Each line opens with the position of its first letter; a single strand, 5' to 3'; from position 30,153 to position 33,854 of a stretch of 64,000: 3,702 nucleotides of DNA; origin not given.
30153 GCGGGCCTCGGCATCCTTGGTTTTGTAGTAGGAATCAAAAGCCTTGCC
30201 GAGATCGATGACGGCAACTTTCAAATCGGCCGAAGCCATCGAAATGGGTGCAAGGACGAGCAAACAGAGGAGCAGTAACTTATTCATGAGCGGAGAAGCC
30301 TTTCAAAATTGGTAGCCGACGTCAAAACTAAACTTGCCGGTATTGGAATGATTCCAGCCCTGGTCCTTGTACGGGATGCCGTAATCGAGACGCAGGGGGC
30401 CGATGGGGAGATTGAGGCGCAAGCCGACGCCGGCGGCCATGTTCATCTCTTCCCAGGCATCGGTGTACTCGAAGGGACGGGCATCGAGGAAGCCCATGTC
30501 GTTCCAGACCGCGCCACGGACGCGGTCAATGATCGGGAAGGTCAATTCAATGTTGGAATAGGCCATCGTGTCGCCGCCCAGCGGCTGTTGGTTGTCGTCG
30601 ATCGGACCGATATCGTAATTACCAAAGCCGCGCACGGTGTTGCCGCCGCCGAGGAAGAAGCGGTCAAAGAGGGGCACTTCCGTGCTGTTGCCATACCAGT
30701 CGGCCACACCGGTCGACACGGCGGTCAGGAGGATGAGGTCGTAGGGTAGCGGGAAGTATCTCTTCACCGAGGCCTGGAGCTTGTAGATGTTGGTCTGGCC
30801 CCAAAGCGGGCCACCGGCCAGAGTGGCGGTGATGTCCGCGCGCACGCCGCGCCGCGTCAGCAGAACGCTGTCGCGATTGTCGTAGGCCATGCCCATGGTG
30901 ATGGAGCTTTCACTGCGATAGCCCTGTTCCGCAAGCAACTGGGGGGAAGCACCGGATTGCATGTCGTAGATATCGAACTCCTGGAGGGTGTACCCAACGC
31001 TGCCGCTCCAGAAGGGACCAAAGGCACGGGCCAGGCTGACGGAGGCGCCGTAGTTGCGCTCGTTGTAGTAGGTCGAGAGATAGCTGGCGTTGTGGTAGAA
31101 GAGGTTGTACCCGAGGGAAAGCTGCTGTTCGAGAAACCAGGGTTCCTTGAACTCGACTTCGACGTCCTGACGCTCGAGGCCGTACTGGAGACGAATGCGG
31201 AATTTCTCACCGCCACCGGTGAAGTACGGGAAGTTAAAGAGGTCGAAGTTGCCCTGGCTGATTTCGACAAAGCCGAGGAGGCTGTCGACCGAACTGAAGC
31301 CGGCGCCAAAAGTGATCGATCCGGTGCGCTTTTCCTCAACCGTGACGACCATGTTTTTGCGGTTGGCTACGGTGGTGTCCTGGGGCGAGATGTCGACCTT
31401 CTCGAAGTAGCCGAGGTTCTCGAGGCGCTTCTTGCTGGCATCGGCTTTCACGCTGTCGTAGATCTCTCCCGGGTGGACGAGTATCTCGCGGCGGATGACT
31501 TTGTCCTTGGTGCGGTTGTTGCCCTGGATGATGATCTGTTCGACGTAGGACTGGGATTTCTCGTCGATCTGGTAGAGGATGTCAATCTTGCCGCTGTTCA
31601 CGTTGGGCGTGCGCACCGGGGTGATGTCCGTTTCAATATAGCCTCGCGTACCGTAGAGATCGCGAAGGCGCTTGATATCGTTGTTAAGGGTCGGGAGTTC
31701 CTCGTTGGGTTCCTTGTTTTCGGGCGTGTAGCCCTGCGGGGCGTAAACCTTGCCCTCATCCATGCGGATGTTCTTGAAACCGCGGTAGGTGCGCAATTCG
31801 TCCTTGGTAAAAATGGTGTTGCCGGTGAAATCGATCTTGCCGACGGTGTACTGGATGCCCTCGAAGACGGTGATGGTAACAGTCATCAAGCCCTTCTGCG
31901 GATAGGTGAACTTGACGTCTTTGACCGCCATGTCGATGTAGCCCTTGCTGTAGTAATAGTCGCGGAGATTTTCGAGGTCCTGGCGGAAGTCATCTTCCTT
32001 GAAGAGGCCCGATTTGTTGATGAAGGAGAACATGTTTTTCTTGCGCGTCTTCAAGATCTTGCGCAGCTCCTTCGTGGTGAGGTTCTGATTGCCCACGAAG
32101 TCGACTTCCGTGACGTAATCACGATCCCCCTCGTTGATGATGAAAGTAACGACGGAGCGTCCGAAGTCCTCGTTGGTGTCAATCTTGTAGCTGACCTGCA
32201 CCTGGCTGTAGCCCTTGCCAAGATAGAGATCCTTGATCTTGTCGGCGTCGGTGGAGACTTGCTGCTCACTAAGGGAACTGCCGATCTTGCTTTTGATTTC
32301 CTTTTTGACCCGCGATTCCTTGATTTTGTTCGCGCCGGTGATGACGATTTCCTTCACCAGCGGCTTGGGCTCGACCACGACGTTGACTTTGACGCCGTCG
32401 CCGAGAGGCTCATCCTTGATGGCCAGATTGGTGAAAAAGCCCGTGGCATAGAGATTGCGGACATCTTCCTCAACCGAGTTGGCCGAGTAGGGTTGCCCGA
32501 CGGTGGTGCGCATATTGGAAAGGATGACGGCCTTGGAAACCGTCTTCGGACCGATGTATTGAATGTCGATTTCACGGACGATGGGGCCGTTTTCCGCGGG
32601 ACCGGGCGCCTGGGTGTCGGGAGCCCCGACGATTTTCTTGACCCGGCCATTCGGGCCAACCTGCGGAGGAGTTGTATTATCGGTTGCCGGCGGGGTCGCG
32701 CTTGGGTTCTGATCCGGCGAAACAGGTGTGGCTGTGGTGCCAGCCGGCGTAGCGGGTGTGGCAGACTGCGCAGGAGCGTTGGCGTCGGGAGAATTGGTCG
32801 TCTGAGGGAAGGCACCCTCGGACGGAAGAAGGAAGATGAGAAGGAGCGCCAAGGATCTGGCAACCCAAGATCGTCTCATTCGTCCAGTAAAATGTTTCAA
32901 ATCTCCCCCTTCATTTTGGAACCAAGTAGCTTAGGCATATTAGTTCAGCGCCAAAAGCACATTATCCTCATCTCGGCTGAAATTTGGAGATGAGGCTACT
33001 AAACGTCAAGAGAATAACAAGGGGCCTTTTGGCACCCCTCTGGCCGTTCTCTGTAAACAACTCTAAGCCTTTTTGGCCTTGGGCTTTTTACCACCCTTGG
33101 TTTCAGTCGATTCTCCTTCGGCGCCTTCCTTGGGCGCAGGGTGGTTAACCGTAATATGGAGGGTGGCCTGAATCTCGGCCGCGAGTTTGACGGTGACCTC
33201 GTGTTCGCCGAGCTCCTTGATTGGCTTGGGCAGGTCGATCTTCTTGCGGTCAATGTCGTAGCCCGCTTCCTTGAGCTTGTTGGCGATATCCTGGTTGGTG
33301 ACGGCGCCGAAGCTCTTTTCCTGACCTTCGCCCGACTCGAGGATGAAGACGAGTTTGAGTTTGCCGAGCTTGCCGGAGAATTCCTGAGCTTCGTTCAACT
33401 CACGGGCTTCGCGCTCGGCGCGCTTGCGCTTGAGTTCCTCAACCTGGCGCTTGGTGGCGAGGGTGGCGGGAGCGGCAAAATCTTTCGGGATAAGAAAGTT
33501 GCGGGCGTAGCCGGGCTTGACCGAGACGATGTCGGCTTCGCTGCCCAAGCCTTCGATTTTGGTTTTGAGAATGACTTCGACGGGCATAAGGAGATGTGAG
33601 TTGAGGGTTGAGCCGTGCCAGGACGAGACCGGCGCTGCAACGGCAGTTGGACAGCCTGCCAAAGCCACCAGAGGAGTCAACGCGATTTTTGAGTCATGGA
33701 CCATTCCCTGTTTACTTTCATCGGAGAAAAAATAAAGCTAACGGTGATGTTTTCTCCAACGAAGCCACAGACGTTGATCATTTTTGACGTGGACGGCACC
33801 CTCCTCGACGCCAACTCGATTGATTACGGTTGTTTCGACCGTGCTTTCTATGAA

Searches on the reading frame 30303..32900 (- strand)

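Call 25: search_protein_families(library=pfam, proteins=[window:30303-32900:-], max_evalue=0.001)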
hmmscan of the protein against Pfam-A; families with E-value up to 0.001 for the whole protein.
window:30303-32900:- (865 aa): 4 families
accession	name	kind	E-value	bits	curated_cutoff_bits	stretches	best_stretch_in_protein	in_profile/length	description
PF01103.29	Omp85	-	2.4e-66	224.9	24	1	560-865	2-325/325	Omp85 superfamily domain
PF07244.20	POTRA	-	4.6e-56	187.9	21.3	5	452-524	2-79/79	Surface antigen variable number repeat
PF08479.16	POTRA_2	-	1.6e-10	41.1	24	1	182-236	3-57/76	POTRA domain, ShlB-type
PF08478.15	POTRA_1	-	7.3e-10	39.4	23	0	453-504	3-54/69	POTRA domain, FtsQ-type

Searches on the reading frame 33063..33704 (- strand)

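Call 25: search_protein_families(library=pfam, proteins=[window:33063-33704:-], max_evalue=0.001)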
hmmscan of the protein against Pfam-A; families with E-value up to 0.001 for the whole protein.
window:33063-33704:- (213 aa): 2 families
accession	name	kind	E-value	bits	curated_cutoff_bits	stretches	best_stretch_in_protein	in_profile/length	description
PF03948.19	Ribosomal_L9_C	-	2.4e-24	86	23.2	1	105-187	2-85/86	Ribosomal protein L9, C-terminal domain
PF01281.25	Ribosomal_L9_N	-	8.7e-18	64.1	20.7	1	42-87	1-46/47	Ribosomal protein L9, N-terminal domain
